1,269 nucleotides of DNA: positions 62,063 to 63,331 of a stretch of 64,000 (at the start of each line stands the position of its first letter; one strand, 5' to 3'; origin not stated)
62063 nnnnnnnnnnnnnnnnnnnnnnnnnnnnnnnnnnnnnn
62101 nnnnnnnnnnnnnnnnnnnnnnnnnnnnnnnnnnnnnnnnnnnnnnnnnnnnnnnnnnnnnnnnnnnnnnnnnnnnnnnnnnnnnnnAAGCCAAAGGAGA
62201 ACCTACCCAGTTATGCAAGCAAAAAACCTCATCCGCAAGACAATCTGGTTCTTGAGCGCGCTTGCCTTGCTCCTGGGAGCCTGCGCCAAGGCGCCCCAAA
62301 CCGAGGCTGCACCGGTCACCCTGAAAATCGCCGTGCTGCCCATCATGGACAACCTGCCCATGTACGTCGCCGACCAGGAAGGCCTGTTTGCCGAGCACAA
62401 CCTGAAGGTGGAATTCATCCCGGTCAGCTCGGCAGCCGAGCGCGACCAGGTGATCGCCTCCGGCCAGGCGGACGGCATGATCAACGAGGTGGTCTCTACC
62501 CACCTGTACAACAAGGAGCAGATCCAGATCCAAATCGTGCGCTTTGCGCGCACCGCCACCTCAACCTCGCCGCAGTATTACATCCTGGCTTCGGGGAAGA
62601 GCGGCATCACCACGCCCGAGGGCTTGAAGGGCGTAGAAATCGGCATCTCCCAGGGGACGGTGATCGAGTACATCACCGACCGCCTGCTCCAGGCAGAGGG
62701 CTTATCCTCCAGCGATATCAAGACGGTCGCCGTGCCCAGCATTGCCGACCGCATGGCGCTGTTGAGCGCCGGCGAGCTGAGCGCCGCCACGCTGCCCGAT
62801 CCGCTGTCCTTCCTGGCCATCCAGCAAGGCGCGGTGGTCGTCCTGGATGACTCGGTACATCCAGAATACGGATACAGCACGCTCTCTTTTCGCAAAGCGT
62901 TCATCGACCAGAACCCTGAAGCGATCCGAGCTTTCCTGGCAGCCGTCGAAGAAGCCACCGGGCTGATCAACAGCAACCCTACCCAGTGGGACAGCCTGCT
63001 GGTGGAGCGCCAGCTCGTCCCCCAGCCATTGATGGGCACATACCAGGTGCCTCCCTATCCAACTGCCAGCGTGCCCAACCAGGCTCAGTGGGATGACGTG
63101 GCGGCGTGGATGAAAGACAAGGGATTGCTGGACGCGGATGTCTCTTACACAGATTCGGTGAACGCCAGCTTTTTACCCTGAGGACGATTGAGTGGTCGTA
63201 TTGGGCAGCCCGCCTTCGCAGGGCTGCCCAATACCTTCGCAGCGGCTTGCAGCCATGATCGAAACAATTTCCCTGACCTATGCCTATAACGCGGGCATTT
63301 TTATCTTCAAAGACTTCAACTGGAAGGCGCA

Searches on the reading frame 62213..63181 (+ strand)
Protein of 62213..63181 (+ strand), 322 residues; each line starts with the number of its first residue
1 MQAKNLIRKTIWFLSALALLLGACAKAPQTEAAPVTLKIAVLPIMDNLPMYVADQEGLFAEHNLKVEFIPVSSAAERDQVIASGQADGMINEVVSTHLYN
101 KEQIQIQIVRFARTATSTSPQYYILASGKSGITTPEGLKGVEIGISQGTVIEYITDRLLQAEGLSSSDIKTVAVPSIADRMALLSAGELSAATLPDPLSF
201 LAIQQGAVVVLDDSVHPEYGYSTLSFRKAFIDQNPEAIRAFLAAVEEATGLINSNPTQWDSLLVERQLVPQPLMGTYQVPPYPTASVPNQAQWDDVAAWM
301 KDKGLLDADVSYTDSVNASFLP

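Call 12: search_protein_families(library=pfam, proteins=[window:62213-63181:+], max_evalue=0.001)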
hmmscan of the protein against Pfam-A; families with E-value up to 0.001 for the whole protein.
window:62213-63181:+ (322 aa): 3 families
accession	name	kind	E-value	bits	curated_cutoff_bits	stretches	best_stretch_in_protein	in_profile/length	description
PF09084.16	NMT1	-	3e-22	80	20.5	1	48-258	5-215/216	NMT1/THI5 like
PF13379.11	NMT1_2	-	3e-19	70.3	24.7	1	33-255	4-241/252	NMT1-like family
PF03180.19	Lipoprotein_9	-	8.2e-06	25.6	27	1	37-199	1-159/236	NlpA lipoprotein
